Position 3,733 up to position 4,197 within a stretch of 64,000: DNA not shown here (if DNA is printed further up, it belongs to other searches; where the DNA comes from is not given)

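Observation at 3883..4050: Phage-encoded mimic of the EF-Tu-binding N-terminal domain of EF-Ts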

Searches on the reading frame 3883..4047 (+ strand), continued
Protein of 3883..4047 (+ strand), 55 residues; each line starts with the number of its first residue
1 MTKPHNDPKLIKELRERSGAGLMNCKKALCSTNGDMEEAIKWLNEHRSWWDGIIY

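Call 57: find_homologous_proteins(query=A3, max_evalue=0.01)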
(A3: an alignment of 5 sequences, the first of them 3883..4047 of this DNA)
Query A3 (5 sequences) (55 aa, profile of the alignment): 20 proteins with E <= 0.01 among 23 candidates.
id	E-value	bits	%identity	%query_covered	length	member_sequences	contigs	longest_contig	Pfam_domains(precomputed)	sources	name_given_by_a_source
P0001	4.0e-33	131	91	100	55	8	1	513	PF22562.3,PF25025.1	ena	-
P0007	9.5e-29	117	66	91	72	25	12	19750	-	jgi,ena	jgi:translation elongation factor EF-Ts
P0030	2.8e-28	115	50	91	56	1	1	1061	PF25025.1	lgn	-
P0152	3.3e-27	112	62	96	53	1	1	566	-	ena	-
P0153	2.0e-26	109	62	96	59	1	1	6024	PF22566.3,PF28540.1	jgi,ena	-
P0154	1.2e-25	107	60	96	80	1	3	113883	-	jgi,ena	jgi:ribosomal protein L7/L12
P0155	1.3e-25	107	58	96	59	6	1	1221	PF22566.3,PF28540.1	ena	-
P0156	4.6e-24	102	58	91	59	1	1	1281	PF25025.1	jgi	jgi:translation elongation factor EF-Ts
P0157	6.4e-24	101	66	91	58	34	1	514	-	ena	-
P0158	6.0e-23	98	64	91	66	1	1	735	-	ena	-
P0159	1.2e-22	97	73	80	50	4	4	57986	-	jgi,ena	jgi:elongation factor Ts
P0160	2.6e-17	80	53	78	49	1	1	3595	PF25025.1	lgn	-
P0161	8.9e-13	65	69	65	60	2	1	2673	PF25025.1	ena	-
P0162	3.5e-12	64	69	65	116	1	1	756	PF25025.1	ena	-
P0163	8.9e-12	62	67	65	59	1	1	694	PF25025.1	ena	-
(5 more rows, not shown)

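Call 58: search_dna_similar(query=L003:2447-2656:+, collection=phages, mode=protein, max_rows=30, max_evalue=0.01)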
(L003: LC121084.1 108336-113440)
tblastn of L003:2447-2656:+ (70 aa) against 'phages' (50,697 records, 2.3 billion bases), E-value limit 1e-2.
Records with a match: 10; places in all: 10; records where one place covers at least 80% of the query: 2.
Best place of each record, by identity: >=99% 2; 60-80% 2; <60% 6.
By first word of the organism name: Ralstonia 2; Acinetobacter 2; Salmonella 1; Staphylococcus 1; Pseudomonas 1; Bacteriophage 1; Listeria 1; Enterococcus 1.
By host as written in the record: - 5; Homo sapiens 1; Staphylococcus aureus 1; Pseudomonas aeruginosa 1; Listeria monocytogenes 1; Enterococcus faecalis 1.
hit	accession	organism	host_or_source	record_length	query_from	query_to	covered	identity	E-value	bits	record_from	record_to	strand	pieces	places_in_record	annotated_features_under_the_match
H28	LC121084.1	Ralstonia phage RSP15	-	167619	1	70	100%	100.0%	4e-42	149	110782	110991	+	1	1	hypothetical protein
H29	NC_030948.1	Ralstonia phage RSP15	-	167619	1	70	100%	100.0%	4e-42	149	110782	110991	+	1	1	hypothetical protein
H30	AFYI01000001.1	Salmonella enterica subsp. enterica serovar Infantis str. ...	Homo sapiens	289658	15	48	49%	67.6%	2e-6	48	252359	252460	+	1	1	translation elongation factor Ts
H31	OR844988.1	Staphylococcus phage SA 1306 Kay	Staphylococcus aureus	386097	15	52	54%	57.9%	5e-6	47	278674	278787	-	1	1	record has no annotation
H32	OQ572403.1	Pseudomonas phage Y1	Pseudomonas aeruginosa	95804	15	48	49%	64.7%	7e-6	47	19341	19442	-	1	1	record has no annotation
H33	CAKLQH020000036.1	Acinetobacter phage MD-2021a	not known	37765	15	48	49%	58.8%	7e-5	44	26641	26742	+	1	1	tsf: elongation factor Ts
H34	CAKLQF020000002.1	Acinetobacter phage MD-2021a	not known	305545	15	48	49%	58.8%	7e-5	44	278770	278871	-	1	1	tsf: elongation factor Ts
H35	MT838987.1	Bacteriophage sp.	human fecal samples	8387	16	52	53%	54.1%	3e-4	42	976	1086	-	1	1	record has no annotation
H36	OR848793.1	Listeria phage LM 4-14-1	Listeria monocytogenes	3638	15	48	49%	52.9%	7e-3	38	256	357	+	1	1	record has no annotation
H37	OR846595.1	Enterococcus phage Efs 1-1-1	Enterococcus faecalis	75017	15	52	54%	47.4%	7e-3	38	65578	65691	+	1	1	record has no annotation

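Call 62: find_related_loci(query=A3, collection=genome_contigs, flank=3000)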
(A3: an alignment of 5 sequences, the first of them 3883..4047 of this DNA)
Query A3 (55 aa) in genome_contigs; peptide patterns used: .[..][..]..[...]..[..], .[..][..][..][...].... (x = any residue, [..] = any of these).
600 stretches matched a pattern (row limit reached: there are more); 587 encode a relative of the query (tblastn E <= 1e-3); the best 80 are kept; 80 distinct loci.
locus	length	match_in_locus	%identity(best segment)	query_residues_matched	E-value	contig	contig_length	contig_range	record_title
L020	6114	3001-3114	63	8-45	4e-14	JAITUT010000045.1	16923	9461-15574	MAG: Helicobacteraceae bacterium isolate TD114a_bin11 k119_1607626, whole genome shotgun sequence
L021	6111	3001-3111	68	9-45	4e-14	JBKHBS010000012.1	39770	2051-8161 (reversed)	MAG: Candidatus Izemoplasmatales bacterium isolate D1M01_69 NODE_1080_length_39770_cov_9.101951, whole genome shotgun se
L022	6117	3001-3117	67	7-45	1e-13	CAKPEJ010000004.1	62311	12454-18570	MAG: uncultured Bacilli bacterium isolate REFINED_METABAT215_TOP10_CONTIGS_1500_ASSEMBLY_K77_MERGED__Hadza_MoBio_hadza-E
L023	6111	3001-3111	65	9-45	6e-14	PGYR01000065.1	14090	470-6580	MAG: Ignavibacteriae bacterium HGW-Ignavibacteriae-4 08E140C01_z5_2013_Ig3399_v2_scaffold_3620, whole genome shotgun seq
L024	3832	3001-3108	67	11-46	1e-13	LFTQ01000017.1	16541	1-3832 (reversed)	MAG: Clostridia bacterium DTU068 scaffold5531, whole genome shotgun sequence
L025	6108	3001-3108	64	10-45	2e-13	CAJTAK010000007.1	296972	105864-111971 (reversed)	Clostridia bacterium isolate A46_38.BP.DSS genome assembly, contig: MGBC000058.7, whole genome shotgun sequence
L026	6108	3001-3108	64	10-45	1e-13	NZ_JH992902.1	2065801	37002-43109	Selenomonas sp. F0473 supercont1.1, whole genome shotgun sequence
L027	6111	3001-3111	62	9-45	2e-13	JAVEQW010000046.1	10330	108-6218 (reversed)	MAG: Candidatus Izemoplasmatales bacterium isolate BF_dRep_38 NODE_21178_length_10330_cov_22.543860_Biofilm4, whole geno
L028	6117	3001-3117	64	7-45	2e-13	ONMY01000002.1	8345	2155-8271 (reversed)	uncultured Firmicutes bacterium isolate RUG448 genome assembly, contig: k87_203050, whole genome shotgun sequence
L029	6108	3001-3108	64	10-45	4e-13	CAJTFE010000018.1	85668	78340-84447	Clostridia bacterium isolate C56_79_FC_BP genome assembly, contig: MGBC000175.18, whole genome shotgun sequence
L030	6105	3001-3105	71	11-45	3e-13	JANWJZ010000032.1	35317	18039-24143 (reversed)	MAG: Halanaerobiales bacterium isolate CRAIB_MAG80 c_000000031301, whole genome shotgun sequence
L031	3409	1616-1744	58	3-45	4e-13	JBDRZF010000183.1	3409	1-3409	MAG: candidate division WOR-3 bacterium isolate SRBZ-2_201901_bins_168 SRBZ-2_201901_bins_168_scaffold_183, whole genome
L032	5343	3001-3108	64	10-45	3e-13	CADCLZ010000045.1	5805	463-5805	MAG: uncultured Erysipelotrichaceae bacterium isolate RUG14760 genome assembly, contig: RUG14760_asm_45, whole genome sh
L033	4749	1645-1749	66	11-45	4e-13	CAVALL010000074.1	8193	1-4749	Alistipes onderdonkii isolate H07666-L1_cleanbin_000024 genome assembly, contig: Spades_H07666-L1_contig_6452, whole gen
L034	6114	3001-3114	61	8-45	4e-13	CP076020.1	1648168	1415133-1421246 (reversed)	Mycoplasmatota bacterium strain zrk2 chromosome, complete genome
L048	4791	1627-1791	45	10-54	1e-12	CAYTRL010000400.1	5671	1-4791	MAG TPA_asm: uncultured Thermodesulfobacteriota bacterium isolate binchicken_co65_60 genome assembly, contig: NODE_49921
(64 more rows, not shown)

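Call 63: search_protein_families(library=pfam, proteins=[P0024, P0011, P0021, P0023, P0027, P0031, P0045, P0038, P0015, P0029], max_evalue=0.001)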
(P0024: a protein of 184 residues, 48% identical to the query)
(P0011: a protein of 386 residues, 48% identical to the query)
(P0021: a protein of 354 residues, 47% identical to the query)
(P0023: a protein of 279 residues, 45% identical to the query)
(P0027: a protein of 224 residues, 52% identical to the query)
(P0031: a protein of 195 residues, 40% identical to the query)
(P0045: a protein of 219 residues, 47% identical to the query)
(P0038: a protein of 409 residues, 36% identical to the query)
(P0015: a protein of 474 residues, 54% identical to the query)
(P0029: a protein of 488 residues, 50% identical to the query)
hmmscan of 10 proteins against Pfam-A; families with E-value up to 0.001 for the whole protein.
P0024 (184 aa): 5 families
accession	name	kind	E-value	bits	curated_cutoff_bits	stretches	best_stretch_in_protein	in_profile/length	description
PF25025.1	EF-Ts_N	-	5.3e-12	46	33.2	1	56-99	11-55/60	Elongation factor Ts, mitochondrial, N-terminal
PF22566.2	UBA_8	-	8e-06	25.9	26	0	58-94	3-39/46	UBA-like domain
PF00627.37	UBA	-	1.7e-05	25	22.4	0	76-94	19-37/37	UBA/TS-N domain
PF16678.12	UBA_HOIP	-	6.4e-05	23.4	22.4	0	75-94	77-96/152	HOIP UBA domain pair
PF22562.2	UBA_7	-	0.00018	21.8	27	0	27-44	18-36/48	UBA-like domain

P0011 (386 aa): 3 families
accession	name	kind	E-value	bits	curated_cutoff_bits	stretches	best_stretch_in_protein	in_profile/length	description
PF25025.1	EF-Ts_N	-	5.1e-18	65.2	33.2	1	327-369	11-54/60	Elongation factor Ts, mitochondrial, N-terminal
PF22562.2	UBA_7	-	2.5e-07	30.9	27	0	339-368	10-40/48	UBA-like domain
PF00627.37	UBA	-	0.00035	20.8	22.4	0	346-365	18-37/37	UBA/TS-N domain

P0021 (354 aa): 6 families
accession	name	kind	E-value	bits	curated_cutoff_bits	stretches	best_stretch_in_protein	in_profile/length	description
PF00889.24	EF_TS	-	1.5e-55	188.4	27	1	71-334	1-203/204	Elongation factor TS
PF25025.1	EF-Ts_N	-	7e-09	36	33.2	1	8-44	16-53/60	Elongation factor Ts, mitochondrial, N-terminal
PF22566.2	UBA_8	-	7.5e-08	32.4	26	0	223-259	5-41/46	UBA-like domain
PF00627.37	UBA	-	2e-07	31.1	22.4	0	22-41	18-37/37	UBA/TS-N domain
PF16678.12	UBA_HOIP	-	0.00019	21.8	22.4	0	10-46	105-141/152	HOIP UBA domain pair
PF22562.2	UBA_7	-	0.00082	19.7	27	0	22-42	17-38/48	UBA-like domain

P0023 (279 aa): 2 families
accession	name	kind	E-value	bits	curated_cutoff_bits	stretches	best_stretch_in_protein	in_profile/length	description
PF00889.24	EF_TS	-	9.6e-30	104.1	27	1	47-196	69-204/204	Elongation factor TS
PF25025.1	EF-Ts_N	-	1.3e-10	41.5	33.2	1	231-274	8-52/60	Elongation factor Ts, mitochondrial, N-terminal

P0027 (224 aa): 2 families
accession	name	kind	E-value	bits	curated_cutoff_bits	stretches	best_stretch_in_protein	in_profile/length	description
PF00889.24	EF_TS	-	1.6e-12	47.9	27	1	90-118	1-29/204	Elongation factor TS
PF25025.1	EF-Ts_N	-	3.1e-08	33.9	33.2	1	26-61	17-53/60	Elongation factor Ts, mitochondrial, N-terminal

P0031 (195 aa): 4 families
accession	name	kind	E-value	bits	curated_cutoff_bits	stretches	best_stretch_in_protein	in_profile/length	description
PF00627.37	UBA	-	8.6e-08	32.3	22.4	0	21-40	18-37/37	UBA/TS-N domain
PF16678.12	UBA_HOIP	-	1.8e-06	28.4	22.4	0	21-82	77-136/152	HOIP UBA domain pair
PF25025.1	EF-Ts_N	-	4.1e-06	27.1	33.2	0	6-43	15-53/60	Elongation factor Ts, mitochondrial, N-terminal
PF14555.12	UBA_4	-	0.00018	21.7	21.8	0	22-38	18-34/43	UBA-like domain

P0045 (219 aa): 2 families
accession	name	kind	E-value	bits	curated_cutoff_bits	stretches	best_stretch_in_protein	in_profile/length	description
PF25025.1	EF-Ts_N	-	5.5e-16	58.7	33.2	1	55-93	14-52/60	Elongation factor Ts, mitochondrial, N-terminal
PF00627.37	UBA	-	0.00093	19.4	22.4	0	108-132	13-37/37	UBA/TS-N domain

P0038 (409 aa): 12 families
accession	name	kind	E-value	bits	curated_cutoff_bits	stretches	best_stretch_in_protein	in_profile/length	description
PF14555.12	UBA_4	-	5.6e-16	58.5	21.8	0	251-278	11-38/43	UBA-like domain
PF13306.12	LRR_5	-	1.2e-15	58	27.7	1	308-406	14-109/127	BspA type Leucine rich repeat region (6 copies)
PF00627.37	UBA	-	2.5e-12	46.8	22.4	0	64-86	15-37/37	UBA/TS-N domain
PF25025.1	EF-Ts_N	-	4.4e-08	33.4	33.2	0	57-87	20-51/60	Elongation factor Ts, mitochondrial, N-terminal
PF22566.2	UBA_8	-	4.7e-07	29.9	26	0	61-87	14-40/46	UBA-like domain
PF25417.1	DUF7889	-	1.7e-06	27.6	27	0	118-135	10-27/50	Family of unknown function (DUF7889)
PF09868.14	DUF2095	-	1.7e-05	25.3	25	0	117-153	68-102/129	Uncharacterized protein conserved in archaea (DUF2095)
PF03943.19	TAP_C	-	3.5e-05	23.7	21.3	0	148-181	1-34/49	TAP C-terminal domain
PF21506.2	Knl-2-like_dom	-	7.9e-05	22.9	27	0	56-73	32-49/54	Kinetochore null protein 2-like domain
PF19026.7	UBA_HYPK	-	0.00046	20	27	0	69-87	23-41/41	HYPK UBA domain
PF13693.12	HTH_35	-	0.00059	20.2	25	0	245-279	19-53/75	Winged helix-turn-helix DNA-binding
PF02845.22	CUE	-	0.00081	19.4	21.1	0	167-186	23-42/42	CUE domain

P0015 (474 aa): 5 families
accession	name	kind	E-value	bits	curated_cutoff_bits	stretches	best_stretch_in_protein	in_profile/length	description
PF00889.24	EF_TS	-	8.9e-59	198.9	27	2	85-224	79-204/204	Elongation factor TS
PF25025.1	EF-Ts_N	-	1.1e-06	28.9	33.2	0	279-318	13-53/60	Elongation factor Ts, mitochondrial, N-terminal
PF22562.2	UBA_7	-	5.8e-05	23.4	27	0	48-66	18-37/48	UBA-like domain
PF00627.37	UBA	-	0.00011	22.4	22.4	0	298-315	20-37/37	UBA/TS-N domain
PF16305.10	DUF4947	-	0.00014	22.4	25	0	98-159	45-104/169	Domain of unknown function (DUF4947)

P0029 (488 aa): 6 families
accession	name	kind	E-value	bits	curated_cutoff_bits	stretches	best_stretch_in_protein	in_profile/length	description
PF25025.1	EF-Ts_N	-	1.6e-11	44.4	33.2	2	57-96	12-52/60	Elongation factor Ts, mitochondrial, N-terminal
PF07791.16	Imm11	-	4.8e-10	39.5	22.1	1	169-284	69-189/194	Immunity protein family (Imm11)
PF09346.15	SMI1_KNR4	-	1.1e-07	32.9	25.4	1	343-484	6-124/125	SMI1 / KNR4 family (SUKH-1)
PF14568.11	SUKH_6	-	5.6e-07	30.5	27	1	344-483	4-119/119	SMI1-KNR4 cell-wall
PF22566.2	UBA_8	-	9.2e-06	25.7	26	0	59-92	4-37/46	UBA-like domain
PF14567.11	SUKH_5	-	3.6e-05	24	27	0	339-381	22-64/142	SMI1-KNR4 cell-wall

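Call 66: search_protein_families(library=padloc, proteins=[window:3883-4047:+, P0007, P0031, P0029, P0024, P0011, P0045], max_evalue=0.01)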
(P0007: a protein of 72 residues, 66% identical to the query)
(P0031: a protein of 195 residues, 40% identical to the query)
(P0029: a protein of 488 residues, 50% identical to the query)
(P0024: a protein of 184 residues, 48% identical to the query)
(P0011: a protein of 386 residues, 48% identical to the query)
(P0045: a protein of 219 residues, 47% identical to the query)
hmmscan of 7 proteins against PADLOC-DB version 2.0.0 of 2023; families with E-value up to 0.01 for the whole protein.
window:3883-4047:+ (55 aa): 0 families

P0007 (72 aa): 0 families

P0031 (195 aa): 0 families

P0029 (488 aa): 0 families

P0024 (184 aa): 1 family
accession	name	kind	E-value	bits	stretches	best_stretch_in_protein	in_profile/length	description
PDLC03928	PsyrT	-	0.006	12.9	1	19-116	331-423/689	-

P0011 (386 aa): 0 families

P0045 (219 aa): 0 families

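Call 74: find_encoding_contigs(protein=P0029, flank=6000, max_places=3)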
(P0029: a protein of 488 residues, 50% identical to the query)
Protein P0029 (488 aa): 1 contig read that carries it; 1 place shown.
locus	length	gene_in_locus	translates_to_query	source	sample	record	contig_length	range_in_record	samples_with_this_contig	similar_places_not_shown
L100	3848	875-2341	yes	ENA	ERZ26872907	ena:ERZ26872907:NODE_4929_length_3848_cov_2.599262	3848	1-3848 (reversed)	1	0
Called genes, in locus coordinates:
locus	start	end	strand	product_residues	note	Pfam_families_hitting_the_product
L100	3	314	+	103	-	?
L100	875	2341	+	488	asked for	PF22566:UBA_8 (faint), PF25025:EF-Ts_N (faint), PF07791:Imm11, PF09346:SMI1_KNR4 (weak), PF14568:SUKH_6 (weak)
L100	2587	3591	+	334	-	-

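Call 75: find_encoding_contigs(protein=P0154, flank=10000, max_places=2)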
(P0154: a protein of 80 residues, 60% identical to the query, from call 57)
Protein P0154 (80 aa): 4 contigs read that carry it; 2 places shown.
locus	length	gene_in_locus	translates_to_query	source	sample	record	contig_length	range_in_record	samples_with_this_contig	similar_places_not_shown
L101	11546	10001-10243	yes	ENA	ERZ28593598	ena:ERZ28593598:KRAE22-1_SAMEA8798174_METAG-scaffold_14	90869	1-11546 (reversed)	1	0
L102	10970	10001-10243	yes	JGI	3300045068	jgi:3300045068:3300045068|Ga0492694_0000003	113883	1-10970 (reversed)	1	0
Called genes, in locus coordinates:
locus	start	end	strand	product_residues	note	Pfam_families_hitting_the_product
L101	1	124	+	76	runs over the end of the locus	-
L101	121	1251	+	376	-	PF01068:DNA_ligase_A_M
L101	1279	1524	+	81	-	-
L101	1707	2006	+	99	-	-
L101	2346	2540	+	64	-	-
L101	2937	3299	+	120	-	-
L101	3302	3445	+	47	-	-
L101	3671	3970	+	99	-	PF20274:cREC_REC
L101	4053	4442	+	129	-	-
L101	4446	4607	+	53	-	-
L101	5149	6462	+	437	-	-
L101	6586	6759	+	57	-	-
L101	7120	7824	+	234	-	-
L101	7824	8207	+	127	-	-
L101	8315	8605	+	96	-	-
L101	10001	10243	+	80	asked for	-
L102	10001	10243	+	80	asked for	-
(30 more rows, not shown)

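Call 82: predict_structure(alignment_id=A5)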
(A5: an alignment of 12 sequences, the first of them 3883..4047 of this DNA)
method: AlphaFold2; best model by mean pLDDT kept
length: 55 residues; sequences in the alignment: 12
mean_pLDDT: 81.8   pTM: 0.60
mean pLDDT of the five models: 81.8, 81.2, 81.0, 79.3, 78.8
residues with pLDDT >= 90: 6; 70-90: 39; 50-70: 9; < 50: 1
segments of 3 or more residues with pLDDT < 50: none
pLDDT, mean of each block of 10 residues (from residue 1): 77 88 88 88 80 56
secondary structure, 60 per line:
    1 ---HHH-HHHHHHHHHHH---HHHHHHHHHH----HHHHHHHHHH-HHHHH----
elements in order: H8-18 H22-31 H36-45 H47-51

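Call 84: fold_search(model_id=the predicted structure, library=viral)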
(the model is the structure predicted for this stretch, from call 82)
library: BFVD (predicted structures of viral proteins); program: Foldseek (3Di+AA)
matches with E <= 10: 98; with E <= 0.001: 0
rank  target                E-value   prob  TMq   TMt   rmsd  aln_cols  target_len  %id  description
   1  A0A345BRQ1            2.9e-02  1.00  0.72  0.47   1.9        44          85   32  (no name in the UniProt tables at hand)
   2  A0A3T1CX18            7.7e-02  1.00  0.71  0.32   3.4        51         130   18  Uncharacterized protein [Acanthamoeba castellanii medusavirus J1]
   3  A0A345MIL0            8.2e-02  1.00  0.74  0.71   2.2        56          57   23  Uncharacterized protein [Gordonia phage Daredevil]
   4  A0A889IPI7            2.2e-01  0.97  0.61  0.32   2.8        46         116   30  (no name in the UniProt tables at hand)
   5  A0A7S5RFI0            3.2e-01  0.99  0.69  0.52   1.1        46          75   22  (no name in the UniProt tables at hand)
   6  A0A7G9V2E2            3.4e-01  0.98  0.63  0.28   1.8        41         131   34  Peptide chain release factor 1 [Pseudomonas phage phiPsa347]
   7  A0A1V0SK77            3.7e-01  0.98  0.68  0.31   1.9        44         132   25  Transcription factor [Klosneuvirus KNV1]
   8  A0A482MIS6            3.7e-01  0.82  0.58  0.47   3.3        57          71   14  Uncharacterized protein [Nodularia phage vB_NspS-kac65v162]
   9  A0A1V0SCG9            3.9e-01  0.97  0.68  0.12   3.5        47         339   21  UBA domain-containing protein [Indivirus ILV1]
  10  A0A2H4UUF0            3.9e-01  0.95  0.67  0.05   2.3        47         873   23  RING-finger domain containing protein [Bodo saltans virus]
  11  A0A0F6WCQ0            4.2e-01  0.93  0.61  0.57   2.7        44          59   32  Elongation factor Ts-like protein [Sinorhizobium phage phiN3]
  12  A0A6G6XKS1            4.4e-01  0.98  0.69  0.21   2.0        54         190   22  (no name in the UniProt tables at hand)
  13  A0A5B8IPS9            4.7e-01  0.98  0.67  0.21   1.0        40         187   18  Uncharacterized protein [Mimiviridae sp. ChoanoV1]
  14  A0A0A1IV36            6.1e-01  0.87  0.64  0.42   2.4        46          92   22  Uncharacterized protein [Pseudomonas phage vB_PaeM_PAO1_Ab17]
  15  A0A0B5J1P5            7.5e-01  0.96  0.63  0.20   0.8        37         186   22  Ring u-box domain-containing protein [Pandoravirus inopinatum]
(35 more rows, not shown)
